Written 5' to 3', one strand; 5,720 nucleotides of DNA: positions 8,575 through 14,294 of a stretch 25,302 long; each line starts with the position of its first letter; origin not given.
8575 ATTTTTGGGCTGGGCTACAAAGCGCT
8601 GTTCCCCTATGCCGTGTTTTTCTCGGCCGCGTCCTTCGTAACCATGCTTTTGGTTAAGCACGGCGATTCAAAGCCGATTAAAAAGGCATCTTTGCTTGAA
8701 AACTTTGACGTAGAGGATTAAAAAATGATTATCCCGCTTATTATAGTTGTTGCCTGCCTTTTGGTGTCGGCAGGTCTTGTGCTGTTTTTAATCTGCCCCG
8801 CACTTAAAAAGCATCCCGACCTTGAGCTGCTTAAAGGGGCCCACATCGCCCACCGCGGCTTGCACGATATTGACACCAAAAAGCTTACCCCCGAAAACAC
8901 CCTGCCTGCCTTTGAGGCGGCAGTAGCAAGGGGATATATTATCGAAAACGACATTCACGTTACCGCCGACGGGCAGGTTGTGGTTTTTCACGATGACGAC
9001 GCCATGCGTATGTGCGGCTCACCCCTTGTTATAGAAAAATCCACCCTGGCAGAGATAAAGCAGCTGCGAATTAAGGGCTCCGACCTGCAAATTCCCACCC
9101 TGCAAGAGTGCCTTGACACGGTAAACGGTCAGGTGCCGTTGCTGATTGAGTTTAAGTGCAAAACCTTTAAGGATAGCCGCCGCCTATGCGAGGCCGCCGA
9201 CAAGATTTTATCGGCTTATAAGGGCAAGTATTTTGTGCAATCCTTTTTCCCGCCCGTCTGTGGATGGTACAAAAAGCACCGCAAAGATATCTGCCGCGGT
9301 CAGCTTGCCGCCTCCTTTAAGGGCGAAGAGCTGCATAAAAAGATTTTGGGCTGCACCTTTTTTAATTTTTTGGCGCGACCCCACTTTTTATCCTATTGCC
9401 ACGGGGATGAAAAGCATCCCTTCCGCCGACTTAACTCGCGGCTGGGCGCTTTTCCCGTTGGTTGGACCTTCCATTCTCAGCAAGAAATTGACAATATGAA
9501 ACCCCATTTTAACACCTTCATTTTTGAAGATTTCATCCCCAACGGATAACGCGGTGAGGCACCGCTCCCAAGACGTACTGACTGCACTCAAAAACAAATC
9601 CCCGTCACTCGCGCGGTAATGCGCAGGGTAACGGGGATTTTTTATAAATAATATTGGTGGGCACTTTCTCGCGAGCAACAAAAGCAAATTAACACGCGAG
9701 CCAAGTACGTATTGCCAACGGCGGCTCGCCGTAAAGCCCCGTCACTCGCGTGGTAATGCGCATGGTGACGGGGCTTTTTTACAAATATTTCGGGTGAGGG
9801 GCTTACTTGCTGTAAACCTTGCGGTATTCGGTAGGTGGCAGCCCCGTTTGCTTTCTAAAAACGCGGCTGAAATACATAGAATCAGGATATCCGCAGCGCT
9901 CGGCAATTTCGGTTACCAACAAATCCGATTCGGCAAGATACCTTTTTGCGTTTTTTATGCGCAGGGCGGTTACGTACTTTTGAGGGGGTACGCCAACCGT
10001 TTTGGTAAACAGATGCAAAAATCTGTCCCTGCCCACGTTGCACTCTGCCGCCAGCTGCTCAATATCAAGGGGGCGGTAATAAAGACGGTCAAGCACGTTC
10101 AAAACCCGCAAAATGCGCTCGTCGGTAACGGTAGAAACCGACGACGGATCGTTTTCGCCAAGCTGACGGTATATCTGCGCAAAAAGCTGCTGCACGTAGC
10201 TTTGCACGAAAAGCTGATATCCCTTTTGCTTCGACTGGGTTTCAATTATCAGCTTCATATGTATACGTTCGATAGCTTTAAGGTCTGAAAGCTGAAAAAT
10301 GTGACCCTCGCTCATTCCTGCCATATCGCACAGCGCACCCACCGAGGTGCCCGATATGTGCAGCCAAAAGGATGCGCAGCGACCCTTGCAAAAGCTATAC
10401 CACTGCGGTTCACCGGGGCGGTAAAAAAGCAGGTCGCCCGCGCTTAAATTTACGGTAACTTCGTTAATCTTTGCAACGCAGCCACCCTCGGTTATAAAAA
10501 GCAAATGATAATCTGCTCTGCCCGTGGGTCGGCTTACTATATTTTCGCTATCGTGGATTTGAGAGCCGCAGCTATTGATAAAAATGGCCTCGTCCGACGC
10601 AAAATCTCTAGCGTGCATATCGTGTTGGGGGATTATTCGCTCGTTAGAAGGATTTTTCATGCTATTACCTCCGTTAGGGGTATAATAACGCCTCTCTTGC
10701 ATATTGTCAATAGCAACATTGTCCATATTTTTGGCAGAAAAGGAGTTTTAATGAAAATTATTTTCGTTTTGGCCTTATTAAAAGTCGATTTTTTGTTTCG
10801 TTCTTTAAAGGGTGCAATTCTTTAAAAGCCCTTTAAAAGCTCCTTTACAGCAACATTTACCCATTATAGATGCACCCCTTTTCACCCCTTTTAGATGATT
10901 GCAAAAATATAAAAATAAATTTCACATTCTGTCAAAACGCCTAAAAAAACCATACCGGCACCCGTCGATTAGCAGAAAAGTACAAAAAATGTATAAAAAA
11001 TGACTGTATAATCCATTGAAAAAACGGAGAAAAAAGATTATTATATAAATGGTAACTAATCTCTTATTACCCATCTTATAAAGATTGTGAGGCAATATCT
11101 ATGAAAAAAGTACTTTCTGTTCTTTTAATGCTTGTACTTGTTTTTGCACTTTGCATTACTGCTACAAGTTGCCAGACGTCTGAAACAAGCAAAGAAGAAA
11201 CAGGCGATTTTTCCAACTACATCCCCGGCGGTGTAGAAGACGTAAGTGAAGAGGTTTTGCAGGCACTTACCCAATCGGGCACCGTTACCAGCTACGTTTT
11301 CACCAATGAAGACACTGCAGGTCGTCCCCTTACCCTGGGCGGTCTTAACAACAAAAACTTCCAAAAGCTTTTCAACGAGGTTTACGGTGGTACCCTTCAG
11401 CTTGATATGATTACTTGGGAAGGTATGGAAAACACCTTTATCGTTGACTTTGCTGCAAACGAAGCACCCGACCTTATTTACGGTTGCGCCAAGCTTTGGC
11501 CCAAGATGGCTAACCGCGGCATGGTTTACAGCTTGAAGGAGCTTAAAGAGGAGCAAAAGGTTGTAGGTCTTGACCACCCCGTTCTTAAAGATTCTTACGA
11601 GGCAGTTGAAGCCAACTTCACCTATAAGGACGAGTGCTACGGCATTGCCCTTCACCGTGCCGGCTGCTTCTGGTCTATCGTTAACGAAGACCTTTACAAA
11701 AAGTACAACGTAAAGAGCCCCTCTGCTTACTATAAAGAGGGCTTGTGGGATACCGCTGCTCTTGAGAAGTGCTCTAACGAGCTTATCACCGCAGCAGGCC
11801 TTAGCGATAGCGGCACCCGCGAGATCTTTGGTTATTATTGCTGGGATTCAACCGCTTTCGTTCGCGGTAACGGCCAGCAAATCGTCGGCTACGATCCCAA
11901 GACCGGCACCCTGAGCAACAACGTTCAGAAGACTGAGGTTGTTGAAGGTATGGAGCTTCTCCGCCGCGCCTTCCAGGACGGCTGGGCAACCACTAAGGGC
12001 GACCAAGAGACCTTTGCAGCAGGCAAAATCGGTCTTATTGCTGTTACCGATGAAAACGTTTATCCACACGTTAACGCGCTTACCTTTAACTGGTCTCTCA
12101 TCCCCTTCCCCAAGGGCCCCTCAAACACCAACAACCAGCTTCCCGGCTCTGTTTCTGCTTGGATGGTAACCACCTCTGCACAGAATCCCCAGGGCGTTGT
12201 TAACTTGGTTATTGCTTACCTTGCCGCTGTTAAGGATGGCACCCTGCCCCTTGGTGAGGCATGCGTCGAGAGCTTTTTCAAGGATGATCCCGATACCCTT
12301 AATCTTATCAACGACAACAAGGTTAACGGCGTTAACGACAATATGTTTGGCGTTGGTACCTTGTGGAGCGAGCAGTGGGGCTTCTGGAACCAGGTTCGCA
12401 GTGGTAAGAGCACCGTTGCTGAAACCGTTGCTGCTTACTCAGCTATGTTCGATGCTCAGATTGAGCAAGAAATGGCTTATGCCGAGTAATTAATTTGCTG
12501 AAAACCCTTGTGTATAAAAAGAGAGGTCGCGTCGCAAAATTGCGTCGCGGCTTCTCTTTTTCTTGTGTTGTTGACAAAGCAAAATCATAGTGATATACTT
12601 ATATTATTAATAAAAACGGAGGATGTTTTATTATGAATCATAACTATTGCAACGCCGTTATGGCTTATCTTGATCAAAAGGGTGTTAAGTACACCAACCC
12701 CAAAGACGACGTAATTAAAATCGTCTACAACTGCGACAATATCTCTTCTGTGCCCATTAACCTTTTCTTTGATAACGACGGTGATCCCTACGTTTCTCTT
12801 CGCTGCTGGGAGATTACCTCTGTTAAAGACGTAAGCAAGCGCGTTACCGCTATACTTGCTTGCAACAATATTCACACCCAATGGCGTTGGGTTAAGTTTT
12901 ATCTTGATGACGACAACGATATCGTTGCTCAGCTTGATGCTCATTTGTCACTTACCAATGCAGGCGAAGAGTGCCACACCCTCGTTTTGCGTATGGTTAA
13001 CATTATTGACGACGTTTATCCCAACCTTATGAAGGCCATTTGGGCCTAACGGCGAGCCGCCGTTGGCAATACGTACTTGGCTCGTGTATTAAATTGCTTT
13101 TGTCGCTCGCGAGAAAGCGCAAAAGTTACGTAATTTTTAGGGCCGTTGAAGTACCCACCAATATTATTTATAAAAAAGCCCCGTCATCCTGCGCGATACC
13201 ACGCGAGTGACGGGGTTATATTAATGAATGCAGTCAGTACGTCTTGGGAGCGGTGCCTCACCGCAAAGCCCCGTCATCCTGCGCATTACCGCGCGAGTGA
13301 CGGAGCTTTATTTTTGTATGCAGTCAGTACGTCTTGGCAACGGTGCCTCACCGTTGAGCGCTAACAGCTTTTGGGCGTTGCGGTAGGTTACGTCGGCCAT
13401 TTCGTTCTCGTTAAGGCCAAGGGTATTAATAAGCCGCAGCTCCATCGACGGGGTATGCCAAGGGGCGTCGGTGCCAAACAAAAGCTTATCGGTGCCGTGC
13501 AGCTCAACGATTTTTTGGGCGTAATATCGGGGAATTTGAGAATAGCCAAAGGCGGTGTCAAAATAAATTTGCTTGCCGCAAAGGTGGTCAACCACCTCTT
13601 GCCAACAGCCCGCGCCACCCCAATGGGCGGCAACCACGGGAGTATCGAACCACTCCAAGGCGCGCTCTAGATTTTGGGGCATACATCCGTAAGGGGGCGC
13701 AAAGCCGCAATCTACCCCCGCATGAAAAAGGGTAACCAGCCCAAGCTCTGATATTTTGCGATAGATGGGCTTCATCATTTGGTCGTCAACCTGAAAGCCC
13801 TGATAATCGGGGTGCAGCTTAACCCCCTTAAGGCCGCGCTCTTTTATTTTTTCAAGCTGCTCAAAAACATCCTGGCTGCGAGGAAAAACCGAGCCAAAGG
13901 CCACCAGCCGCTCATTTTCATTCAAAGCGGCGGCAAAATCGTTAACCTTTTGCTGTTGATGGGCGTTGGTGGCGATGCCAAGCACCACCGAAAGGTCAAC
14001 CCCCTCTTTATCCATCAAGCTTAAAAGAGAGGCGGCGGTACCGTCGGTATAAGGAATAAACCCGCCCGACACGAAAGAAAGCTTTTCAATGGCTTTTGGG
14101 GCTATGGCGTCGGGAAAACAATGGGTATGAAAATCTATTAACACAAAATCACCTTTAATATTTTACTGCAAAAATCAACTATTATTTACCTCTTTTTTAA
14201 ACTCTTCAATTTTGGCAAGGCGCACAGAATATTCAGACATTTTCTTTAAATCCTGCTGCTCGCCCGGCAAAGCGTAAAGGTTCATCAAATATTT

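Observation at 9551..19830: Modular intergenic repeat family with co-varying terminal hairpins (REPIN/BOX/MITE-like, no match to families I recognise)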

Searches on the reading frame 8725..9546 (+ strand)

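Call 13: search_protein_families(library=pfam, proteins=[window:8725-9546:+])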
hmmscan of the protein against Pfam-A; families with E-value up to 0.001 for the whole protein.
window:8725-9546:+ (274 aa): 1 family
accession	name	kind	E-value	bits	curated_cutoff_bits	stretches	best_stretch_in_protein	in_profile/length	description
PF03009.23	GDPD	-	2.2e-19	71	23.6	1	52-162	5-125/244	Glycerophosphoryl diester phosphodiesterase family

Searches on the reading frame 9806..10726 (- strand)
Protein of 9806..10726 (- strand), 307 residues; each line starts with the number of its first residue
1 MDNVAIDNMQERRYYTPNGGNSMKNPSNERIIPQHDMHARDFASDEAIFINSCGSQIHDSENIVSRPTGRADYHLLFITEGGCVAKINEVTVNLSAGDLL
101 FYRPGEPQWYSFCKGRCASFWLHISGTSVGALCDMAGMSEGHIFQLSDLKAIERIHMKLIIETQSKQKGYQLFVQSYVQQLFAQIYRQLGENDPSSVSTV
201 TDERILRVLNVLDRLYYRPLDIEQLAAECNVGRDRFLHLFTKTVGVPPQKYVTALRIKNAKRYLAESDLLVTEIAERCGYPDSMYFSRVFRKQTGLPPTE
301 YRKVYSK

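Call 13: search_protein_families(library=pfam, proteins=[window:9806-10726:-])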
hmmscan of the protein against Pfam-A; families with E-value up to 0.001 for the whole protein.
window:9806-10726:- (307 aa): 4 families
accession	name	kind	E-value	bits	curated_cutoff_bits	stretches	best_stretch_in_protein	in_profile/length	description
PF12833.13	HTH_18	-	1.7e-22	79.9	33.6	1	225-303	1-79/80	Helix-turn-helix domain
PF00165.29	HTH_AraC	-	2e-15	56.9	26.6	1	267-303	7-42/42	Bacterial regulatory helix-turn-helix proteins, AraC family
PF02311.25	AraC_binding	-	4.6e-11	43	21.1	1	64-182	15-135/135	AraC-like ligand binding domain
PF14525.12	AraC_binding_2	-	0.00068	19.8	27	0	63-130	46-113/173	AraC-binding-like domain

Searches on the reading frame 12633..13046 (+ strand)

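Call 13: search_protein_families(library=pfam, proteins=[window:12633-13046:+])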
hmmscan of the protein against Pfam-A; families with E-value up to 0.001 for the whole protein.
window:12633-13046:+ (138 aa): 2 families
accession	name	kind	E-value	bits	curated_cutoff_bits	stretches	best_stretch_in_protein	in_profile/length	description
PF22551.1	TY-Chap1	-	0.00013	22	27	1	64-128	54-116/132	T3SS (YopN, CesT) and YbjN peptide-binding chaperone 1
PF10722.14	YbjN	-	0.00022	21.9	22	1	54-107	46-97/126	Putative bacterial sensory transduction regulator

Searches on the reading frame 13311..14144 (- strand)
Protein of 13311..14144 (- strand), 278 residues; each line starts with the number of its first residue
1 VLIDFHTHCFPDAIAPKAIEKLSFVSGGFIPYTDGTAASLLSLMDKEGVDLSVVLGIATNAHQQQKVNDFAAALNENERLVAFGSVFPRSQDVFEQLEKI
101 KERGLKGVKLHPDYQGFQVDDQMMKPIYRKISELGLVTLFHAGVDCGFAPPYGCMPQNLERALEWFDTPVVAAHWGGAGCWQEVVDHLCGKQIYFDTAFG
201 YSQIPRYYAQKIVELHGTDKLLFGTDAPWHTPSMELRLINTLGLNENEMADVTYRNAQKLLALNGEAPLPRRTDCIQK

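Call 13: search_protein_families(library=pfam, proteins=[window:13311-14144:-])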
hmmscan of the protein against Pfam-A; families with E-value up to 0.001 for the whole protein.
window:13311-14144:- (278 aa): 1 family
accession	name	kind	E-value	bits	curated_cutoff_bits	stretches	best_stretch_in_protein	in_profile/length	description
PF04909.20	Amidohydro_2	-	1.4e-22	81.3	26.4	1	3-262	1-288/289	Amidohydrolase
